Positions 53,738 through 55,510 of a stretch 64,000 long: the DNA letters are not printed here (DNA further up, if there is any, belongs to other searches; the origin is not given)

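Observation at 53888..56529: Compact RiPP-like locus: methyltransferase, Cys-rich precursor and RRE-containing radical-SAM/SPASM maturase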

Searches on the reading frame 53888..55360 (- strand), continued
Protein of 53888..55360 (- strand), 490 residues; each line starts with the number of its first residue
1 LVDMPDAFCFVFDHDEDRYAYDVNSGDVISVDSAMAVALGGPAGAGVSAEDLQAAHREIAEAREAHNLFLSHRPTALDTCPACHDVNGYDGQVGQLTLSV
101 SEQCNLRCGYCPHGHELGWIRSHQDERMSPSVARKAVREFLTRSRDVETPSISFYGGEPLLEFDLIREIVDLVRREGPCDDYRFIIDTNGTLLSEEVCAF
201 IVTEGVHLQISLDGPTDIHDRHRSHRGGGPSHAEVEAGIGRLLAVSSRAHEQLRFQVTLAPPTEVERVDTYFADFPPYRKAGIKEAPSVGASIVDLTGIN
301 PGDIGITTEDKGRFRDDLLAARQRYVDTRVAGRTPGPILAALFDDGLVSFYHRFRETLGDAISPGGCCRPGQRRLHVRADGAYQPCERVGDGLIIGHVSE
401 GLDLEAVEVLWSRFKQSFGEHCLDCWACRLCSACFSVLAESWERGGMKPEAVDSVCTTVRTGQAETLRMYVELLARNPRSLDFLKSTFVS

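Call 26: search_solved_structures(query=A1, max_evalue=0.001, show_alignments=2)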
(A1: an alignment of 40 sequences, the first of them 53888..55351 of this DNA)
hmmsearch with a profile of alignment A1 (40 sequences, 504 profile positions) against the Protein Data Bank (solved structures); distinct sequences matched with E-value up to 0.001: 18.
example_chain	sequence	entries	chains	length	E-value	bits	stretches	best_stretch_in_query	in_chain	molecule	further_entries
5wgg_A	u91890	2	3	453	1.1e-50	176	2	6-250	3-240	Radical SAM domain protein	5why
9gm3_A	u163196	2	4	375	2.7e-26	95.5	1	106-287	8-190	ChlB radical SAM domain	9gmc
4k36_A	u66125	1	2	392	4.9e-24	88.1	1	113-286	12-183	Anaerobic sulfatase-maturating enzyme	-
4k37_A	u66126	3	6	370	8.2e-24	87.4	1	113-286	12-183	Anaerobic sulfatase-maturating enzyme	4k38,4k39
8vpo_A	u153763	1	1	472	1.2e-19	73.6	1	21-257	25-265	Radical SAM core domain-containing protein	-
6efn_A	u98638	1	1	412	3.6e-09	39.1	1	109-254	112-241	Sporulation killing factor maturation protein SkfB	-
7vob_C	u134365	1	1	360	2e-07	33.3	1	107-237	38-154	Cytosylglucuronate decarboxylase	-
7voc_C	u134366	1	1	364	2e-07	33.3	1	107-237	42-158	Cytosylglucuronate decarboxylase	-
2fb2_A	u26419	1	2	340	2.1e-07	33.2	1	103-225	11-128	Molybdenum cofactor biosynthesis protein A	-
1tv7_A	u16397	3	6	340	4.2e-07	32.2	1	103-225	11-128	Molybdenum cofactor biosynthesis protein A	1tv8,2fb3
6y1x_A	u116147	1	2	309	4.6e-06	28.8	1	93-212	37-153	Radical SAM domain protein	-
7wzv_A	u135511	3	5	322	3.1e-05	26.1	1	115-211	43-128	4Fe-4S cluster-binding domain-containing protein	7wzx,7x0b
8wm2_A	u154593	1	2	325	4.6e-05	25.5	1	107-224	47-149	Fe-S radical SAM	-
8ai3_A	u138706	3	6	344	6e-05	25.1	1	109-187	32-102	Putative peptide biosynthesis protein YydG | Radical SAM core domain-containing protein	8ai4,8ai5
8ai6_A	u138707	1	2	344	6e-05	25.1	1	109-187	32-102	Putative peptide biosynthesis protein YydG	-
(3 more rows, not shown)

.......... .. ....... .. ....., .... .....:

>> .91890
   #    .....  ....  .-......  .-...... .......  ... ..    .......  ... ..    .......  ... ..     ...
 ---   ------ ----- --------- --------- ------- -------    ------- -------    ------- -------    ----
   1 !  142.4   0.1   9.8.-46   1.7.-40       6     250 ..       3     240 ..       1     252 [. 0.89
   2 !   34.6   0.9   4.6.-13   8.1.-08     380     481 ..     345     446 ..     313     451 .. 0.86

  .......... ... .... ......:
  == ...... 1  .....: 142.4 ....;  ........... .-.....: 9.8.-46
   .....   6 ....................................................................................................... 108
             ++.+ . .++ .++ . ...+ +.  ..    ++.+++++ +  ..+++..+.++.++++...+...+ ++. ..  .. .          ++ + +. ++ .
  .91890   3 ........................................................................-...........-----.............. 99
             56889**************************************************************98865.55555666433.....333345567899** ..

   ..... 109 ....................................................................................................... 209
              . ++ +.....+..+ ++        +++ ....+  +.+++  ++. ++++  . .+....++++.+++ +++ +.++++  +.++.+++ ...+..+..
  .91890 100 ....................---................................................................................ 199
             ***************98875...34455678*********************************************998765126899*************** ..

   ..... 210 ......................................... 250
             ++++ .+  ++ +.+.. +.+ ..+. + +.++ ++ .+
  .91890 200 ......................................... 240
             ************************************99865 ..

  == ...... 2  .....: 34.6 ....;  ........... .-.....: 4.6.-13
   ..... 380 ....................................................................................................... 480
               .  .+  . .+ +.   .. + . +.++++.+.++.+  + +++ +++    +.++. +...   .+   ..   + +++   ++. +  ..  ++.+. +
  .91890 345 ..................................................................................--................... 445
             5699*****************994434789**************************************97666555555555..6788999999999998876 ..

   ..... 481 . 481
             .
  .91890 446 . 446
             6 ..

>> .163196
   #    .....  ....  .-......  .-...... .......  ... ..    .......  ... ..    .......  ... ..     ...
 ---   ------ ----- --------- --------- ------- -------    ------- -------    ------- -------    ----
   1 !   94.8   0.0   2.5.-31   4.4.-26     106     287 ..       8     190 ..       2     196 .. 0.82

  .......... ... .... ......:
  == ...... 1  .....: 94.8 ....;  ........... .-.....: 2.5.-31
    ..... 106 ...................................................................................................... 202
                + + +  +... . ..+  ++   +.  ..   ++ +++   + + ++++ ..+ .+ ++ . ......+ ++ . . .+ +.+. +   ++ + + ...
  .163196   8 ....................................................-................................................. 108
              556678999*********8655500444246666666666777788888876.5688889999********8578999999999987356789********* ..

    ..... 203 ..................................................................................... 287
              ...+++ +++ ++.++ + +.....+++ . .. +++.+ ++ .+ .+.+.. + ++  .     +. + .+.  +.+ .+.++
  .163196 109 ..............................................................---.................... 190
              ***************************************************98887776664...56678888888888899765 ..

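Call 27: find_encoding_contigs(protein=P0036, flank=4000, max_places=1)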
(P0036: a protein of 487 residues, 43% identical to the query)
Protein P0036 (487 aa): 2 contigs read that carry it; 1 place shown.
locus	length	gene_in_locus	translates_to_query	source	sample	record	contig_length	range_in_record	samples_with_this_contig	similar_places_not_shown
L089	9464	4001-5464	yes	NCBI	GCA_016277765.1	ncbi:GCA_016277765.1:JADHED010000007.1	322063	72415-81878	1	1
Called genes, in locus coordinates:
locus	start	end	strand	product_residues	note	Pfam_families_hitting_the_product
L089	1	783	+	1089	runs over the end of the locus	PF00873:ACR_tran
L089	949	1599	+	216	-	-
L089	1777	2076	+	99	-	-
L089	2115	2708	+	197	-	-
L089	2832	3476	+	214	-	PF08241:Methyltransf_11 (faint), PF03848:TehB, PF13489:Methyltransf_23 (weak), PF13649:Methyltransf_25 (weak)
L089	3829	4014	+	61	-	-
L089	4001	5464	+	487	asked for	PF04055:Radical_SAM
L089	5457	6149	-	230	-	-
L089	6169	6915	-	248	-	PF04542:Sigma70_r2, PF08281:Sigma70_r4_2, PF04545:Sigma70_r4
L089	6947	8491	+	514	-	PF20695:UbiD_N, PF01977:UbiD, PF20696:UbiD_C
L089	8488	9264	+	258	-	PF01209:Ubie_methyltran, PF13847:Methyltransf_31 (weak), PF08241:Methyltransf_11, PF08242:Methyltransf_12, PF13649:Methyltransf_25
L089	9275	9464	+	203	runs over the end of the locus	PF02441:Flavoprotein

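Call 28: find_encoding_contigs(protein=P0083, flank=4000, max_places=1)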
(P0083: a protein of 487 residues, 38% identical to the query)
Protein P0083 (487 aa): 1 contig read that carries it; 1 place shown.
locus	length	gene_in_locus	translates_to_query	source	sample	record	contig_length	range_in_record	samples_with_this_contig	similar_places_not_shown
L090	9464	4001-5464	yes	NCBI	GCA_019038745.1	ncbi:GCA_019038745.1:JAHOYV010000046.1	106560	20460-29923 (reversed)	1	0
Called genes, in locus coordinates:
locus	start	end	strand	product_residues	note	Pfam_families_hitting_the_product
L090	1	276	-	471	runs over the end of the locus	PF04285:DUF444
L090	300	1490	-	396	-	PF07963:N_methyl (faint), PF08334:T2SSG, PF22434:PilW_C (faint)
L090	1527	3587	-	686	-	PF08298:AAA_PrkA, PF06798:PrkA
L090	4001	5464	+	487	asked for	PF04055:Radical_SAM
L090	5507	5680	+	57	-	-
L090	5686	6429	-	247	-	-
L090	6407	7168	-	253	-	PF04542:Sigma70_r2, PF04545:Sigma70_r4 (weak), PF08281:Sigma70_r4_2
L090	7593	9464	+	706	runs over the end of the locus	PF00930:DPPIV_N (faint), PF07676:PD40 (faint), PF25174:Beta-prop_THOC3 (faint), PF26549:Tricorn_N (weak), PF26550:Tricorn_2nd (faint), PF02129:Peptidase_S15, PF00326:Peptidase_S9, PF01738:DLH, +3 more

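Call 29: find_encoding_contigs(protein=P0097, flank=4000, max_places=1)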
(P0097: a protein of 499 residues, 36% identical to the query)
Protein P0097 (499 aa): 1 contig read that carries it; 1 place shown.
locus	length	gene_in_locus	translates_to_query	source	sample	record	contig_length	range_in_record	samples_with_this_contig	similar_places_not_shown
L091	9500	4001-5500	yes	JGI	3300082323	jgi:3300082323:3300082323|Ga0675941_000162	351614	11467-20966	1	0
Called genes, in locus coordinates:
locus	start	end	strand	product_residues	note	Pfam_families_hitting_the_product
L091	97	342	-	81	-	-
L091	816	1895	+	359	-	PF00106:adh_short, PF04321:RmlD_sub_bind, PF08659:KR (weak), PF01073:3Beta_HSD, PF01370:Epimerase, PF02719:Polysacc_synt_2, PF16363:GDP_Man_Dehyd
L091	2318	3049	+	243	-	PF04542:Sigma70_r2 (weak), PF08281:Sigma70_r4_2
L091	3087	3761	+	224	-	-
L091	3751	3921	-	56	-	-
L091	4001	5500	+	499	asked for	PF04055:Radical_SAM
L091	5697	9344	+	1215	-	PF00082:Peptidase_S8, PF13620:CarboxypepD_reg, PF13715:CarbopepD_reg_2, PF13620:CarboxypepD_reg (weak), PF06119:NIDO (faint), PF13860:FlgD_ig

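Call 30: find_encoding_contigs(protein=P0010, flank=4000, max_places=1)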
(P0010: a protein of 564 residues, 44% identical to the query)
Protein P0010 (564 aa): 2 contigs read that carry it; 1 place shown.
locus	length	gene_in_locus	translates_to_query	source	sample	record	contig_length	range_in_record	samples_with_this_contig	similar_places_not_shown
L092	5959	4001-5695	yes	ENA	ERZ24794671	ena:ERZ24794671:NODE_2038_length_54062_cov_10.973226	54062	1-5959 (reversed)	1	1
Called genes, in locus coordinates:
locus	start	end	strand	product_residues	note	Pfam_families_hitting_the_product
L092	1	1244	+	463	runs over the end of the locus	PF02878:PGM_PMM_I, PF02879:PGM_PMM_II, PF02880:PGM_PMM_III, PF00408:PGM_PMM_IV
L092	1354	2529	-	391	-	PF01875:Memo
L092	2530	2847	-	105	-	-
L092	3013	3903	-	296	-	PF04055:Radical_SAM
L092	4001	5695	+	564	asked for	PF04055:Radical_SAM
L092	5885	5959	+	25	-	?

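Call 35: predict_structure(alignment_id=A1)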
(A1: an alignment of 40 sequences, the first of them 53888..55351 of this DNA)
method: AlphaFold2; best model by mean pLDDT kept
length: 487 residues; sequences in the alignment: 40
mean_pLDDT: 93.5   pTM: 0.91
mean pLDDT of the five models: 93.5, 92.8, 92.3, 92.0, 91.9
residues with pLDDT >= 90: 406; 70-90: 75; 50-70: 5; < 50: 1
segments of 3 or more residues with pLDDT < 50: none
pLDDT, mean of each block of 10 residues (from residue 1): 85 94 94 89 87 96 94 81 87 96 93 85 95 97 95 96 98 94 98 98 98 96 95 98 97 96 97 98 96 90 94 96 98 97 94 88 82 96 90 96 92 89 92 90 90 95 97 97 90
secondary structure, 60 per line:
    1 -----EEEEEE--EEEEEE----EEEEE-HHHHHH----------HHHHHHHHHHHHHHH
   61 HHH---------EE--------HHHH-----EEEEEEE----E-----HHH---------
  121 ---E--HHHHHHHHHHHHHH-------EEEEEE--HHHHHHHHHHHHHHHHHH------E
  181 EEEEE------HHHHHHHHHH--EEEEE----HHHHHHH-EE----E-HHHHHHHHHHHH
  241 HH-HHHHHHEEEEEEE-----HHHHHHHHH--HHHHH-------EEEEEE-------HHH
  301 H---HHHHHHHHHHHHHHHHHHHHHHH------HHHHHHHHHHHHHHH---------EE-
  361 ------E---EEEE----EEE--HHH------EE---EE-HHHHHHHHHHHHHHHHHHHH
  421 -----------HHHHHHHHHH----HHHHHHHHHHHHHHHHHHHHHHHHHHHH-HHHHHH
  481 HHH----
elements in order: E6-11 E14-19 E24-28 H30-35 H46-63 H83-86 E92-98 H127-140 E148-153 H156-173 E180-185 H192-201 E204-208 H213-219 H229-242 H244-249 E250-256 H262-270 H273-277 E285-290 H298-301 H305-327 H334-348 E371-374 E379-381 H401-420 H432-441 H446-473 H475-483

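Call 38: fold_search(model_id=the predicted structure, library=pdb)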
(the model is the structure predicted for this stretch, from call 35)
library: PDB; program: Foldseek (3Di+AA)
matches with E <= 10: 1450; with E <= 0.001: 73
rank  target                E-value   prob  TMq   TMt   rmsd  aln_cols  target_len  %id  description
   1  5why_A                1.7e-19  1.00  0.59  0.68   7.3       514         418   20  Structural Insights into Thioether Bond Formation in the Biosynthesis of Sactipeptides (released 2017-07-26)
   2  5why_B                2.6e-19  1.00  0.61  0.69   6.1       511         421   21  Structural Insights into Thioether Bond Formation in the Biosynthesis of Sactipeptides (released 2017-07-26)
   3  5wgg_A                1.3e-18  1.00  0.61  0.66   6.3       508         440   22  Structural Insights into Thioether Bond Formation in the Biosynthesis of Sactipeptides (released 2017-07-26)
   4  9gmc_A                2.5e-14  1.00  0.52  0.66   6.7       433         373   18  Crystal structure of the complex formed between the radical SAM protein ChlB and the R3A mutant of ChlA (released 2025-06-25)
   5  9gm3_C                2.9e-14  1.00  0.50  0.63   7.7       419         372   17  Crystal structure of the complex formed between the radical SAM protein ChlB and the leader region of its precursor su (released 2025-06-25)
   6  9gm3_A                5.9e-14  1.00  0.56  0.71   5.9       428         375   19  Crystal structure of the complex formed between the radical SAM protein ChlB and the leader region of its precursor su (released 2025-06-25)
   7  9gmc_C                1.3e-13  1.00  0.54  0.68   6.3       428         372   18  Crystal structure of the complex formed between the radical SAM protein ChlB and the R3A mutant of ChlA (released 2025-06-25)
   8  4k37_A                1.4e-13  1.00  0.54  0.70   5.8       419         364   19  Native anSMEcpe with bound AdoMet (released 2013-05-08)
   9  4k36_A                1.7e-13  1.00  0.54  0.66   5.9       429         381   18  His6 tagged anSMEcpe with bound AdoMet (released 2013-05-08)
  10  8vpo                  9.2e-13  1.00  0.46  0.49   9.1       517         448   14  X-Ray Crystal Structure of TigE from Paramaledivibacter caminithermalis (released 2024-02-07)
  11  4k39_B                9.7e-13  1.00  0.54  0.70   5.8       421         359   18  Native anSMEcpe with bound AdoMet and Cp18Cys peptide (released 2013-05-08)
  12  4k38_A                1.2e-12  1.00  0.55  0.70   5.8       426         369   18  Native anSMEcpe with bound AdoMet and Kp18Cys peptide (released 2013-05-08)
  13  4k39_A                1.6e-12  1.00  0.56  0.72   5.7       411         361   18  Native anSMEcpe with bound AdoMet and Cp18Cys peptide (released 2013-05-08)
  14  4k37_B                2.2e-12  1.00  0.54  0.69   5.7       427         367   18  Native anSMEcpe with bound AdoMet (released 2013-05-08)
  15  4k36_B                3.3e-12  1.00  0.55  0.70   5.7       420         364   19  His6 tagged anSMEcpe with bound AdoMet (released 2013-05-08)
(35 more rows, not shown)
